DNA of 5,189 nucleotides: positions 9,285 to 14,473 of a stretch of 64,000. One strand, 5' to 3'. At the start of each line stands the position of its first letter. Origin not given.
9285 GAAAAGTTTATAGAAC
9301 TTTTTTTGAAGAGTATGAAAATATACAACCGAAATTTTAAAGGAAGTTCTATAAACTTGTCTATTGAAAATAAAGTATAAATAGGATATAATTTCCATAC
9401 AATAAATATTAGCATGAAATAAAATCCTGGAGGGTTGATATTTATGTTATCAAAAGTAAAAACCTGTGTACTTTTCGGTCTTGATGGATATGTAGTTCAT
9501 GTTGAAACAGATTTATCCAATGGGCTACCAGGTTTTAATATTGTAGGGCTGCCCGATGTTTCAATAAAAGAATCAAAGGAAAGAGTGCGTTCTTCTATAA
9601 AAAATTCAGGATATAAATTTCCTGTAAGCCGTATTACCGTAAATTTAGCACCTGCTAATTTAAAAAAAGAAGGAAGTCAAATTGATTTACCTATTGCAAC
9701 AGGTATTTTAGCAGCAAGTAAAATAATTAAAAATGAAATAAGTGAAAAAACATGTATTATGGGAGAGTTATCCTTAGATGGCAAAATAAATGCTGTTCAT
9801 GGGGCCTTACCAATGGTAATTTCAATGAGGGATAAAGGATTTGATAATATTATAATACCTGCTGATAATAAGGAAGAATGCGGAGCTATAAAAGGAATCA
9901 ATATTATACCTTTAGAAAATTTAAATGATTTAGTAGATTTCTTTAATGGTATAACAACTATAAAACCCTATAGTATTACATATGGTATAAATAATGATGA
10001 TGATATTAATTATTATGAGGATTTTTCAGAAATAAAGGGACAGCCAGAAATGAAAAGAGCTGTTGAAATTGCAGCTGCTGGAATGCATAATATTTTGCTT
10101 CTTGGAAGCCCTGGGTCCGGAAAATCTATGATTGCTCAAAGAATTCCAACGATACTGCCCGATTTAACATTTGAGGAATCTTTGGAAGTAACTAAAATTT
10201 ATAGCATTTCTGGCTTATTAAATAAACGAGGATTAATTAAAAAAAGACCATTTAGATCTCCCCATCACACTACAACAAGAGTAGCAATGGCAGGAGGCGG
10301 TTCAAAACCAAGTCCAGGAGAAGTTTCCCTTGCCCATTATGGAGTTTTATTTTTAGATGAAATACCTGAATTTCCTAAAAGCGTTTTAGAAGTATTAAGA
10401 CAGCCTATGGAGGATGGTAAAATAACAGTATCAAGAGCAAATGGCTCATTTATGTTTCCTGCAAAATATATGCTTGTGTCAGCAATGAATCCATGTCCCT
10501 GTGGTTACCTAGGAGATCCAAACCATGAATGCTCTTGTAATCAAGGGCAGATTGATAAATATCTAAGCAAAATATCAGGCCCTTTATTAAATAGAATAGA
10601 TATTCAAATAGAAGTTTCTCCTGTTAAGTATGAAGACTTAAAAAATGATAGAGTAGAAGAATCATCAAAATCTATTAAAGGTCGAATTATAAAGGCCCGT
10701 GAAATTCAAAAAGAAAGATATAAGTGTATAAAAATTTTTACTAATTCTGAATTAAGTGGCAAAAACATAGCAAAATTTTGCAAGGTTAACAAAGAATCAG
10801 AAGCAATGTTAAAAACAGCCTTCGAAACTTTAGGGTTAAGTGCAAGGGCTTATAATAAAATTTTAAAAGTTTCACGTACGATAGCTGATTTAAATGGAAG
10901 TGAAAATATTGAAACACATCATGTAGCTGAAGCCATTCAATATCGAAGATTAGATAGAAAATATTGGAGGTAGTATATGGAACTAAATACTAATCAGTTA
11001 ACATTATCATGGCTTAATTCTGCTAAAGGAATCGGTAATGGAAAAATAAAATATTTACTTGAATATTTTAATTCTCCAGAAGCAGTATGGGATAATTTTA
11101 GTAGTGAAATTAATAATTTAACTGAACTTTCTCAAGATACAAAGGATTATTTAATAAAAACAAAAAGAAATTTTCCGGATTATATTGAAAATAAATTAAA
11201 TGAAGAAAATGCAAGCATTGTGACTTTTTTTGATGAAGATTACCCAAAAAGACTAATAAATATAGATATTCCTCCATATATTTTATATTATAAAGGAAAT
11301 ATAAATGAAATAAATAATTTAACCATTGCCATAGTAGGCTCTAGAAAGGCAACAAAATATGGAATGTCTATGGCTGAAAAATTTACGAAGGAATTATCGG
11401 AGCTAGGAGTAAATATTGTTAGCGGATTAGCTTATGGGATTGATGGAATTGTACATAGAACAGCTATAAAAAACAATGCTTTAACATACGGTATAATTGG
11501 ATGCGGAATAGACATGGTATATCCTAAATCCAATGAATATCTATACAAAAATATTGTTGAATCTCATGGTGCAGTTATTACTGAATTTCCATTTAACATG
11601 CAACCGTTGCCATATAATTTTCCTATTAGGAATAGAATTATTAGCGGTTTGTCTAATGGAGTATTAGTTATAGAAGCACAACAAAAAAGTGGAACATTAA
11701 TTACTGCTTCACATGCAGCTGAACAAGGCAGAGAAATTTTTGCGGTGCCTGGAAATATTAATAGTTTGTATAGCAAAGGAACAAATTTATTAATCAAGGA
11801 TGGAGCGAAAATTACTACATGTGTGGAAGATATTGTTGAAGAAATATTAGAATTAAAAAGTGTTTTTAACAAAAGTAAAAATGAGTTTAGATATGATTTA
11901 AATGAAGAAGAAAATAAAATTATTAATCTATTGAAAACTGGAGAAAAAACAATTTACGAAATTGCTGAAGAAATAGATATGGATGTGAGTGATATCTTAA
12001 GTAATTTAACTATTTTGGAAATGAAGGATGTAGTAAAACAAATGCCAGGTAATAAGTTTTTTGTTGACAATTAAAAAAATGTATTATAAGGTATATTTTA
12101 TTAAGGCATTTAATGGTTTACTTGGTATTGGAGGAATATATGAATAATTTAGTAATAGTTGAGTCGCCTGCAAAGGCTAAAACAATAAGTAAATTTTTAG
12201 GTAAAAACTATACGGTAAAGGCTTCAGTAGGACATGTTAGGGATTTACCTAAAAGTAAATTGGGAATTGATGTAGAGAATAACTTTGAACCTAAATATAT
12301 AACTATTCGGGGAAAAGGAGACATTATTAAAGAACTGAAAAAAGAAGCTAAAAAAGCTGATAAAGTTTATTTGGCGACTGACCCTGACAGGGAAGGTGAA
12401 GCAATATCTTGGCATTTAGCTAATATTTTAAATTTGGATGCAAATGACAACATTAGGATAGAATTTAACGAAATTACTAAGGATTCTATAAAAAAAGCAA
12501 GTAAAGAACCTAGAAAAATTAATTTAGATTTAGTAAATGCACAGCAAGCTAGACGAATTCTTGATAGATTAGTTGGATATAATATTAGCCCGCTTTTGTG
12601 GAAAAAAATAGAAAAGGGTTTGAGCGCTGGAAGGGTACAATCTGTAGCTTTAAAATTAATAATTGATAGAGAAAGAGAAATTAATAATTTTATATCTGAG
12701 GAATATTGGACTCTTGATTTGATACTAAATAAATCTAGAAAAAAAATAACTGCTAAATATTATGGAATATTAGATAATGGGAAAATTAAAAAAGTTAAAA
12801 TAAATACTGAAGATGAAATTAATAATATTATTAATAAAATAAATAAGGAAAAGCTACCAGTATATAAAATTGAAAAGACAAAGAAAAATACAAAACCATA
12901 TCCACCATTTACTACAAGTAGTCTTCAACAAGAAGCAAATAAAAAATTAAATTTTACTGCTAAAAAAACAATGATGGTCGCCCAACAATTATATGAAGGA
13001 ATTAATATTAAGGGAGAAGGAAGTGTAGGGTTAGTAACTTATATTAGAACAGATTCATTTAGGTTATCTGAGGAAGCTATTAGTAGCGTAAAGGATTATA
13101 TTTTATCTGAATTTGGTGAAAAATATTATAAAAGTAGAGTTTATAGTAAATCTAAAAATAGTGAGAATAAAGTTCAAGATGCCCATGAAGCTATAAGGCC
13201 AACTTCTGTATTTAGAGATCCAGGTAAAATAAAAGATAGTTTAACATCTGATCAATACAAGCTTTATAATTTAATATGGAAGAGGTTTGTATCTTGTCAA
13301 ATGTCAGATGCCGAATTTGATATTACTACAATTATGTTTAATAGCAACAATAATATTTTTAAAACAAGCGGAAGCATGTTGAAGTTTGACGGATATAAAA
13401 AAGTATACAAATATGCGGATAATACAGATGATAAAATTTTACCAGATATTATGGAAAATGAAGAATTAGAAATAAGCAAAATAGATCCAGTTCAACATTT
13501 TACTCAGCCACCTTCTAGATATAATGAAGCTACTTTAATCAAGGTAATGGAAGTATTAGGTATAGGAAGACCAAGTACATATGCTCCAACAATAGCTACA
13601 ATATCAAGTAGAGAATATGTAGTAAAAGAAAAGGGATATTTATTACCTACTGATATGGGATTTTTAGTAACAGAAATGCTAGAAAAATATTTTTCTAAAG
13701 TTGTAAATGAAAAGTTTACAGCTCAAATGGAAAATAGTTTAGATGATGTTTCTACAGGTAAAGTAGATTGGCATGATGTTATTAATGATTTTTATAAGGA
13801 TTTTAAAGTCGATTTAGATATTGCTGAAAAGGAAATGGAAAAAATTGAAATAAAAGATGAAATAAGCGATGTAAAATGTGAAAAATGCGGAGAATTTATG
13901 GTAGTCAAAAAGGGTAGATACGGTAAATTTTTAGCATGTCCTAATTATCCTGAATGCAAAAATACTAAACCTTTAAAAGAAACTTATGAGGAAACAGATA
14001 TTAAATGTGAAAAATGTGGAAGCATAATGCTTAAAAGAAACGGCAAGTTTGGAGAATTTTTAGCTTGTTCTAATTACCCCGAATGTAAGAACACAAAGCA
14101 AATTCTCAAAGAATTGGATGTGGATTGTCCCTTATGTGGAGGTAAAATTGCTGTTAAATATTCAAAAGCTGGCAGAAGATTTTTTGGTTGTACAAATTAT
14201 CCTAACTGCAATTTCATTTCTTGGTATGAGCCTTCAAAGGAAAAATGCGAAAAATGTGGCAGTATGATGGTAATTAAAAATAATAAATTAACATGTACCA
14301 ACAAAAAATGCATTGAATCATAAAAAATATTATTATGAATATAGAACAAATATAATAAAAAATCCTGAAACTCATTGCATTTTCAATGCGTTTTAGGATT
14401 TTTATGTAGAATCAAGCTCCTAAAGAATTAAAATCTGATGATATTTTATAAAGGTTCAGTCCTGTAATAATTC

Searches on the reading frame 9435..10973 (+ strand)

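Call 61: search_protein_families(library=ncbifam, proteins=[window:9435-10973:+], max_evalue=1e-10)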
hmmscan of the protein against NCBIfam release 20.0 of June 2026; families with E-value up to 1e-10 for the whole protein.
window:9435-10973:+ (512 aa): 5 families
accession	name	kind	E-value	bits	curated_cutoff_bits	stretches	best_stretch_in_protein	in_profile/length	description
TIGR00368.1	TIGR00368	hypoth_equivalog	5.3e-187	622.4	362.4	1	12-504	5-499/499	YifB family Mg chelatase-like AAA ATPase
NF007365.0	PRK09862.1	equivalog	1.4e-130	436.3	530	1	5-508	3-496/506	YifB family Mg chelatase-like AAA ATPase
TIGR00764.1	lon_rel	equivalog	7.1e-18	64.5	516.6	0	199-253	19-73/608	ATP-dependent protease LonB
TIGR02902.1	spore_lonB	equivalog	6.6e-17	61.3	723.3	0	46-168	407-528/531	ATP-dependent protease LonB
TIGR02903.1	spore_lon_C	equivalog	3.2e-13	49.1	678.8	0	80-168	520-612/615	Lon family ATP-dependent protease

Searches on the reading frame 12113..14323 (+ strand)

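Call 61: search_protein_families(library=ncbifam, proteins=[window:12113-14323:+], max_evalue=1e-10)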
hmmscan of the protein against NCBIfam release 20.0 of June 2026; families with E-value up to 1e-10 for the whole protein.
window:12113-14323:+ (736 aa): 12 families
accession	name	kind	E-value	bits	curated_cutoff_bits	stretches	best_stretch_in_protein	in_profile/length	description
TIGR01051.1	topA_bact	equivalog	3.8e-252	838.8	456.4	1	13-621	1-631/632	type I DNA topoisomerase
NF004966.0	PRK06319.1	equivalog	1.8e-201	671.5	868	1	12-703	4-729/862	DNA topoisomerase I/SWI domain fusion protein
NF006451.0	PRK08780.1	equivalog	3.5e-193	644.3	1265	1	11-608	3-613/824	DNA topoisomerase I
TIGR01057.1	topA_arch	equivalog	2.8e-98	329.7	458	1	30-615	37-618/618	DNA topoisomerase I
TIGR01054.1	rgy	equivalog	2.1e-97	327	471.7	1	65-563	702-1168/1172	reverse gyrase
NF005555.0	PRK07220.1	equivalog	5.3e-89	299.4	635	1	66-636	82-642/740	DNA topoisomerase I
NF005829.0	PRK07726.1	subfamily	1.2e-81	275.3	597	1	71-624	82-647/669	DNA topoisomerase 3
NF004438.0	PRK05776.1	equivalog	4.9e-80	269.5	793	1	30-594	48-611/677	DNA topoisomerase I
NF011532.0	PRK14973.1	equivalog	1.3e-77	261.5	930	1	70-618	85-620/936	DNA topoisomerase I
TIGR01056.1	topB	subfamily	1.8e-71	241.6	515.75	1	72-619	88-644/706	DNA topoisomerase III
NF006032.0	PRK08173.1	equivalog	6.1e-48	163.2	1058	1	72-594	85-632/863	DNA topoisomerase III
NF011313.0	PRK14724.1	equivalog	3.9e-30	104.4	1088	1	80-600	99-658/988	DNA topoisomerase III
